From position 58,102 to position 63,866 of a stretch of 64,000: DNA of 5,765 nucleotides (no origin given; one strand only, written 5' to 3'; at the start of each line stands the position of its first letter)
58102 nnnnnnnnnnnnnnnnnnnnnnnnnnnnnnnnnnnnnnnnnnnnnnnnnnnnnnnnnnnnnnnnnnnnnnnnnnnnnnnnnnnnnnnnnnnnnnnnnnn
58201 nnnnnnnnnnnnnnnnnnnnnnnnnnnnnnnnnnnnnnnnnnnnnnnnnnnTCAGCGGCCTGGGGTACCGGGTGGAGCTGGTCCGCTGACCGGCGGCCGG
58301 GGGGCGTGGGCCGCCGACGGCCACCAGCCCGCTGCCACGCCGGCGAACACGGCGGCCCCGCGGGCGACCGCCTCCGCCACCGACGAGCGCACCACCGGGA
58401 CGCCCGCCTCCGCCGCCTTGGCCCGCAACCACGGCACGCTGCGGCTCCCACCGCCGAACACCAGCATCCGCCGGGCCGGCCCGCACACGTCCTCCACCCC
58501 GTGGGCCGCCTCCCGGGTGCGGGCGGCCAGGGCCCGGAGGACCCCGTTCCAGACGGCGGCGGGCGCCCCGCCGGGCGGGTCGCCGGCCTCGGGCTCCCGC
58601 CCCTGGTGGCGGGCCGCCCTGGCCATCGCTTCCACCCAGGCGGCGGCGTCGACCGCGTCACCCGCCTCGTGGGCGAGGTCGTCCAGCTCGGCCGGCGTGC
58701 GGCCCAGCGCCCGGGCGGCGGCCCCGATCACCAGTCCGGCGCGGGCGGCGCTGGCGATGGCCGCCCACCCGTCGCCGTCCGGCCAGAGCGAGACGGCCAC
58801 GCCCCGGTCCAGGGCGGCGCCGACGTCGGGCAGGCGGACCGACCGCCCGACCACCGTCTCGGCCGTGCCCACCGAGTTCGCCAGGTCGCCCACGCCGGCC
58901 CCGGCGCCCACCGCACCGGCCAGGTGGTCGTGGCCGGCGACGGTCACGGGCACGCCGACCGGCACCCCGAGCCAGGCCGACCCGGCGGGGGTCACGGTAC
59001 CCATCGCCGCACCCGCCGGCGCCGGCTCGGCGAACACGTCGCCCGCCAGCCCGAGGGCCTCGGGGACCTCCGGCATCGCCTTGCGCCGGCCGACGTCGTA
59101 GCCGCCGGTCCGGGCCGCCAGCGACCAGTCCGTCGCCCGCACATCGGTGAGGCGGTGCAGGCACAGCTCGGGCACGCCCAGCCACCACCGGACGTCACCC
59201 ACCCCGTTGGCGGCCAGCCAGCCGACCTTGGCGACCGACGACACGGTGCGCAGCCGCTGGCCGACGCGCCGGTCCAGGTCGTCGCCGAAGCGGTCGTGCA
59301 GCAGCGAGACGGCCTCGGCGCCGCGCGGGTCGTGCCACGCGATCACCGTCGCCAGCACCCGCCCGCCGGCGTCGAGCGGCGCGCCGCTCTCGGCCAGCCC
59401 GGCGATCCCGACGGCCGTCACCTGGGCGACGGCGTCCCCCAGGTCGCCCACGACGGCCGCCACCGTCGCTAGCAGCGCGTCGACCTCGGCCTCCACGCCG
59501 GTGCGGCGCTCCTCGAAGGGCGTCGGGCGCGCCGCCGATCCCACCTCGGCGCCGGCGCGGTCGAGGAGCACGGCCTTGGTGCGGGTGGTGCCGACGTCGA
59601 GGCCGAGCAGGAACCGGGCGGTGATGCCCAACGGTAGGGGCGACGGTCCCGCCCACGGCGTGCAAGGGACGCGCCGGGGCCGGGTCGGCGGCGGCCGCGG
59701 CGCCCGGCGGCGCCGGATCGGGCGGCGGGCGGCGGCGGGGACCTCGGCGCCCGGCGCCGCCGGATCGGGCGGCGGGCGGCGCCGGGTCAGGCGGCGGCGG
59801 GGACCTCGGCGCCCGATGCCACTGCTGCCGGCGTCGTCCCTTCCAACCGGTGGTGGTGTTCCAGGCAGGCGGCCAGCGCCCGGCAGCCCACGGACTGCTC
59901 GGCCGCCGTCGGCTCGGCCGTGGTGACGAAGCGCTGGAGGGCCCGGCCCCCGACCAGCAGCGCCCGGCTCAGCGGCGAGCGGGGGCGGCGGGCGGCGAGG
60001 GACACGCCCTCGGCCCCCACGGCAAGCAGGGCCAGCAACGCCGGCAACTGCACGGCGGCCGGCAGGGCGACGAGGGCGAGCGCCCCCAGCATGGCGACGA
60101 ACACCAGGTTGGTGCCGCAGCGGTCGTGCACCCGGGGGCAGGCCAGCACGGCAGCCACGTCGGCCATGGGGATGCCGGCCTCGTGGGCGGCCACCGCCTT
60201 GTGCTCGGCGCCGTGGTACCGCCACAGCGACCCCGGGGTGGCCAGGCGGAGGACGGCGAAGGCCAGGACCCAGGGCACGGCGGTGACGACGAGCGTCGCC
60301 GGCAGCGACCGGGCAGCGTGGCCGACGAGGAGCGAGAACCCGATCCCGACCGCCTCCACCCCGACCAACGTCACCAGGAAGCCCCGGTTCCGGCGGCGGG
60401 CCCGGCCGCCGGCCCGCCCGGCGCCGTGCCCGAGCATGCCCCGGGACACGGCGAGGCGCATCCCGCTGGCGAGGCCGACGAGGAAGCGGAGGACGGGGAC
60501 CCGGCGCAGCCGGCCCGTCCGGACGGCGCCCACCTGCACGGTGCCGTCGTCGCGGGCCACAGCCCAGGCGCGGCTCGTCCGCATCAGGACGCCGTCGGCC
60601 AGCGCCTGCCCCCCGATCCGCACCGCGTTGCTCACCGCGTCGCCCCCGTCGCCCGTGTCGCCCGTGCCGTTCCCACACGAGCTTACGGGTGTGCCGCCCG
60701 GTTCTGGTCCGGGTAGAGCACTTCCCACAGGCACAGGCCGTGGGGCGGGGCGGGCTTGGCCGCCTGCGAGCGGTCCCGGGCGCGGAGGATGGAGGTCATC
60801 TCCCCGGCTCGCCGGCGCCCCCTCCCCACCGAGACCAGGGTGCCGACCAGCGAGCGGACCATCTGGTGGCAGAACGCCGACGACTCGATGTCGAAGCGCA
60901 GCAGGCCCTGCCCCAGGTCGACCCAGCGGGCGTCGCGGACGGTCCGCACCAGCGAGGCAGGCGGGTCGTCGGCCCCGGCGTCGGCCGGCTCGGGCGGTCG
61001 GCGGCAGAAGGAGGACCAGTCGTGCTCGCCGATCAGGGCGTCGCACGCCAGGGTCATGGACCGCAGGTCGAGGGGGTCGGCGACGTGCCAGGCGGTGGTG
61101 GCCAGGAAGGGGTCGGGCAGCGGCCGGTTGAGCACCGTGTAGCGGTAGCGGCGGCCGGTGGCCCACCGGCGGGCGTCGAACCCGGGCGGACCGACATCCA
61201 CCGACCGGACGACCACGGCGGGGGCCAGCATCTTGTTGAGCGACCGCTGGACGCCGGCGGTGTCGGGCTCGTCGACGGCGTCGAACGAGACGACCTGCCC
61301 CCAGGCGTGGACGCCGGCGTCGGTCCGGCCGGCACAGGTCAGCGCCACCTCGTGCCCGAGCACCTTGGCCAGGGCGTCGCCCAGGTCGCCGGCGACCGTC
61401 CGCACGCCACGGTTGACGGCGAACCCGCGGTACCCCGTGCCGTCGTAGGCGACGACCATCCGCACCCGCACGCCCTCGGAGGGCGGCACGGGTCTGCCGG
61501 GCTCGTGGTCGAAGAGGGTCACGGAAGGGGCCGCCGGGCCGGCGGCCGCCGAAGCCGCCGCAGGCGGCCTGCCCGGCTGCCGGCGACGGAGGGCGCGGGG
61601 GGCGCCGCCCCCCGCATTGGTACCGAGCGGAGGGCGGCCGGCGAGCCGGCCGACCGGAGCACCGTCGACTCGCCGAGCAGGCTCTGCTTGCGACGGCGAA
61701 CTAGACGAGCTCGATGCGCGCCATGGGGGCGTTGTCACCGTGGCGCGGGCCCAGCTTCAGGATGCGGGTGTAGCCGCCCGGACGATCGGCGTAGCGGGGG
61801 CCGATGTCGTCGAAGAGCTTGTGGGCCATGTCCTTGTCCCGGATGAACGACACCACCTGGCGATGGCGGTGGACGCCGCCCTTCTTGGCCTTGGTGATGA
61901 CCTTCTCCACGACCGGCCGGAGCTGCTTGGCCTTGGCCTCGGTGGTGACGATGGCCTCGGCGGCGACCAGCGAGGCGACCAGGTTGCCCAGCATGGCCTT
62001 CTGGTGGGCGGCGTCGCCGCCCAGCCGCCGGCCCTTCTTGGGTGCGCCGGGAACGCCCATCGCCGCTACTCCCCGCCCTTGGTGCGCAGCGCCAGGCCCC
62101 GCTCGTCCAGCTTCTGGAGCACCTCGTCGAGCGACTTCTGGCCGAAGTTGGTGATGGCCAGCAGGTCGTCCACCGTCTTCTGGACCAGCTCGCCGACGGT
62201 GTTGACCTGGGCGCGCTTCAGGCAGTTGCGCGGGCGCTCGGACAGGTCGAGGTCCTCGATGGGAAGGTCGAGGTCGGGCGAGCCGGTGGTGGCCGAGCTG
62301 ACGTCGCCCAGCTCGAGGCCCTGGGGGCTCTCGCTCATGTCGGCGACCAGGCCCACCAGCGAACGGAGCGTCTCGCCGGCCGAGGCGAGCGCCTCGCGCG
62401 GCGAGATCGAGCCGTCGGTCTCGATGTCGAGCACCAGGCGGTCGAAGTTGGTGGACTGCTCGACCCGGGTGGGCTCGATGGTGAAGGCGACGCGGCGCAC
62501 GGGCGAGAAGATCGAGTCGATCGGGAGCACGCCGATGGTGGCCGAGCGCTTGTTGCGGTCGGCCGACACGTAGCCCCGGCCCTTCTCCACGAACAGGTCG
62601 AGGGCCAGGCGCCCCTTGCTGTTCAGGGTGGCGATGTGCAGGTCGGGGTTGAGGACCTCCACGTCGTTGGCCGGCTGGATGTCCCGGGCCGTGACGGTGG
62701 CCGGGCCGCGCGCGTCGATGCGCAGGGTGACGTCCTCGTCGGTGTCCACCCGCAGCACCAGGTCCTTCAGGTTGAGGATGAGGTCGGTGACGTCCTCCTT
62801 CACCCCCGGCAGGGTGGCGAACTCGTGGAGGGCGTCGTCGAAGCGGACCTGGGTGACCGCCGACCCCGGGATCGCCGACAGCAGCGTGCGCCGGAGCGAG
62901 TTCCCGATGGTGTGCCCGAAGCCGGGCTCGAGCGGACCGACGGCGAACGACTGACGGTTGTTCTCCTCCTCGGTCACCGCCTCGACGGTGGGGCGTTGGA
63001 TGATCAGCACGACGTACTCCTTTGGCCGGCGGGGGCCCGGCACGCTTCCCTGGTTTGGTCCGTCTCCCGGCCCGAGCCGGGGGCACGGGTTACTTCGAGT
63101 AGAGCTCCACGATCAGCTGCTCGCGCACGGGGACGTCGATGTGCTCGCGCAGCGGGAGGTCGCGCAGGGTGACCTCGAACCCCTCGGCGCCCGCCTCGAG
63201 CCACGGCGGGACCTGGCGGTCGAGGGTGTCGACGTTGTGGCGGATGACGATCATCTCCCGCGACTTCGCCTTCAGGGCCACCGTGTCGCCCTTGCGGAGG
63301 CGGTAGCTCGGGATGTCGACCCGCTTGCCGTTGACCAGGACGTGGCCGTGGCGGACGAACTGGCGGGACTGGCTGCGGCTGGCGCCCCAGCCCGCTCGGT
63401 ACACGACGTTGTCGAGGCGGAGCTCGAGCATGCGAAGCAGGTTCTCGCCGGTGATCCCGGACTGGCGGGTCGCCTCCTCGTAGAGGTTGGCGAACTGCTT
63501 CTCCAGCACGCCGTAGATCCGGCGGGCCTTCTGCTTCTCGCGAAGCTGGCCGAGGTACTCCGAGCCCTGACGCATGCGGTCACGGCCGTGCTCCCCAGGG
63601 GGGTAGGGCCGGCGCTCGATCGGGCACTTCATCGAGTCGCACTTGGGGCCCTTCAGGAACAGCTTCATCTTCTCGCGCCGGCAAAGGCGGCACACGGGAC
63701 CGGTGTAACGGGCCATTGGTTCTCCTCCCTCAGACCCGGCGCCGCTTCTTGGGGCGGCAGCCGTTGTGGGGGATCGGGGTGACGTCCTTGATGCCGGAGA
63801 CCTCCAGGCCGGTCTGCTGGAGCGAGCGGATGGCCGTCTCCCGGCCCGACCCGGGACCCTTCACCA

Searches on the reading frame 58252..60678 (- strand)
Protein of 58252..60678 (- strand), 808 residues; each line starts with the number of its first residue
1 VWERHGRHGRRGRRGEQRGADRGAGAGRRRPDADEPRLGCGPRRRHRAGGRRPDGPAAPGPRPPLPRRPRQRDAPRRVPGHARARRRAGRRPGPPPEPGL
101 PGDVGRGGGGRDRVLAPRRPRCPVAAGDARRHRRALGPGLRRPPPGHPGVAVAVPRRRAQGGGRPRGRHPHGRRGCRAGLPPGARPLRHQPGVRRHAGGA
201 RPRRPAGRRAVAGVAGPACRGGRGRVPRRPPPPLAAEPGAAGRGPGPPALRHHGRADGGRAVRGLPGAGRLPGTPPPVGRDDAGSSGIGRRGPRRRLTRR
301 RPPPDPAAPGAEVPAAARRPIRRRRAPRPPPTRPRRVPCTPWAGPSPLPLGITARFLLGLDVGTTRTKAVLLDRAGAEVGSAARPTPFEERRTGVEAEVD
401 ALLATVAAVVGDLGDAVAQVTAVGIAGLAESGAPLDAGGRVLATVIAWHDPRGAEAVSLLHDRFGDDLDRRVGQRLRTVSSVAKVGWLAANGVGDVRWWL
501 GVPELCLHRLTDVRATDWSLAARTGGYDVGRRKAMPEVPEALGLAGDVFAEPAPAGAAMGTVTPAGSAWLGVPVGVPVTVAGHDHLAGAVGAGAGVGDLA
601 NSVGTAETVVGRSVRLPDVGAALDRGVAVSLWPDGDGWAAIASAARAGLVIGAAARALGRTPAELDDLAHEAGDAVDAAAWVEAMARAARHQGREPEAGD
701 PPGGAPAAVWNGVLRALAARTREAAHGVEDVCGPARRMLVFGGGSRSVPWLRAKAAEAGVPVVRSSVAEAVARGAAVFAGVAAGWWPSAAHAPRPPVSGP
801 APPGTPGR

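Call 18: search_protein_families(library=pfam, proteins=[window:58252-60678:-], max_evalue=0.001)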
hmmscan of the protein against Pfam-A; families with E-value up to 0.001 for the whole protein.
window:58252-60678:- (808 aa): 3 families
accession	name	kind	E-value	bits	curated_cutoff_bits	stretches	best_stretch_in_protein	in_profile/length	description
PF00370.27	FGGY_N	-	6.1e-33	114.9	28.8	1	357-591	2-245/245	FGGY family of carbohydrate kinases, N-terminal domain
PF02782.22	FGGY_C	-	2.6e-08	34.3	27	1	706-783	120-198/198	FGGY family of carbohydrate kinases, C-terminal domain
PF01869.26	BcrAD_BadFG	-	0.00017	21.7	31.5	1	358-440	1-84/271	BadF/BadG/BcrA/BcrD ATPase family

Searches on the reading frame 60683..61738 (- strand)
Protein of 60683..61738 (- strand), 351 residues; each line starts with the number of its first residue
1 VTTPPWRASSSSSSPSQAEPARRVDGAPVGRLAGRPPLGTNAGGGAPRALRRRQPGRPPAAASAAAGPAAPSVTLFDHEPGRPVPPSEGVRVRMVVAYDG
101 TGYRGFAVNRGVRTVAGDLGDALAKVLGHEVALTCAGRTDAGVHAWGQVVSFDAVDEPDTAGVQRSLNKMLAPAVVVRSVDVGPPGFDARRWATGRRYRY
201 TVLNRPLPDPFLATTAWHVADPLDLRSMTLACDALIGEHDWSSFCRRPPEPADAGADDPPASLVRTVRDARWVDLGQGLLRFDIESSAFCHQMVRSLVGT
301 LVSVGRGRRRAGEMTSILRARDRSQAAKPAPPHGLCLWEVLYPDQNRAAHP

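Call 18: search_protein_families(library=pfam, proteins=[window:60683-61738:-], max_evalue=0.001)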
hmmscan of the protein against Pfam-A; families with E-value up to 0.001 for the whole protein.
window:60683-61738:- (351 aa): 1 family
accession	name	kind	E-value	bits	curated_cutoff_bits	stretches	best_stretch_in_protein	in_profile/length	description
PF01416.25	PseudoU_synth_1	-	2.1e-29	102.6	23.3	1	231-343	1-108/108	tRNA pseudouridine synthase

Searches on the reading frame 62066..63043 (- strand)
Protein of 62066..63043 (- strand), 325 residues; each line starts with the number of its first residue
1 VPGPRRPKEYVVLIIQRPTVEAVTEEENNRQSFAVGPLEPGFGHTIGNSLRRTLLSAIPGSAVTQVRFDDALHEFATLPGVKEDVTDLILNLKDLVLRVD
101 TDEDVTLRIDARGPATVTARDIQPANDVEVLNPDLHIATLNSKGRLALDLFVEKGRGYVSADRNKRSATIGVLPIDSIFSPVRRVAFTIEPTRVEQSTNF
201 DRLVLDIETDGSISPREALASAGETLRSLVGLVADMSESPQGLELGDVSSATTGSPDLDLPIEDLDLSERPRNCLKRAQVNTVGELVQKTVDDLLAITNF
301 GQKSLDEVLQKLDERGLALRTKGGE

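Call 18: search_protein_families(library=pfam, proteins=[window:62066-63043:-], max_evalue=0.001)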
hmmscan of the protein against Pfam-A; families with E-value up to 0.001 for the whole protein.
window:62066-63043:- (325 aa): 4 families
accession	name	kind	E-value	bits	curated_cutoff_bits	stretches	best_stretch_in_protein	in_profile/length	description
PF01000.31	RNA_pol_A_bac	-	1.5e-34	119.2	33.9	1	66-180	1-119/119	RNA polymerase Rpb3/RpoA insert domain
PF03118.21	RNA_pol_A_CTD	-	2.9e-23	81.8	23.8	1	255-314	8-67/67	Bacterial RNA polymerase, alpha chain C terminal domain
PF01193.29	RNA_pol_L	-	6.9e-21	74.2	24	1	37-228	2-72/74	RNA polymerase Rpb3/Rpb11 dimerisation domain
PF13656.11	RNA_pol_L_2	-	0.00036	20.6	27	0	201-230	40-69/75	RNA polymerase Rpb3/Rpb11 dimerisation domain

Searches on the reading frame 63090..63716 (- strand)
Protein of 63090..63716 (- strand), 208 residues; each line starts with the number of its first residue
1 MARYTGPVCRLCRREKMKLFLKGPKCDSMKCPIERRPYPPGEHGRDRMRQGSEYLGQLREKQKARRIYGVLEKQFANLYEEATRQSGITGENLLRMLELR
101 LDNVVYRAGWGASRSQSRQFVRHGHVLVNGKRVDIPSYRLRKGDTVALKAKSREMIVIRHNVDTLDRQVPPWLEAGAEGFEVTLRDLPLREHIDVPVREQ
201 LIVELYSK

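Call 18: search_protein_families(library=pfam, proteins=[window:63090-63716:-], max_evalue=0.001)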
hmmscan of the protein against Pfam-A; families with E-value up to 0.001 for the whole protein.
window:63090-63716:- (208 aa): 3 families
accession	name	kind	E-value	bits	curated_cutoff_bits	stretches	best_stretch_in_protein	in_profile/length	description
PF00163.24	Ribosomal_S4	-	3.2e-35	121.2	23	1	3-98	1-95/95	Ribosomal protein S4/S9 N-terminal domain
PF01479.30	S4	-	2.7e-20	72.3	22.8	1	99-146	1-48/48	S4 domain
PF22421.1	SYY_C-terminal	-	0.00082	19.7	27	0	104-146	24-66/83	Tyrosine--tRNA ligase SYY-like C-terminal domain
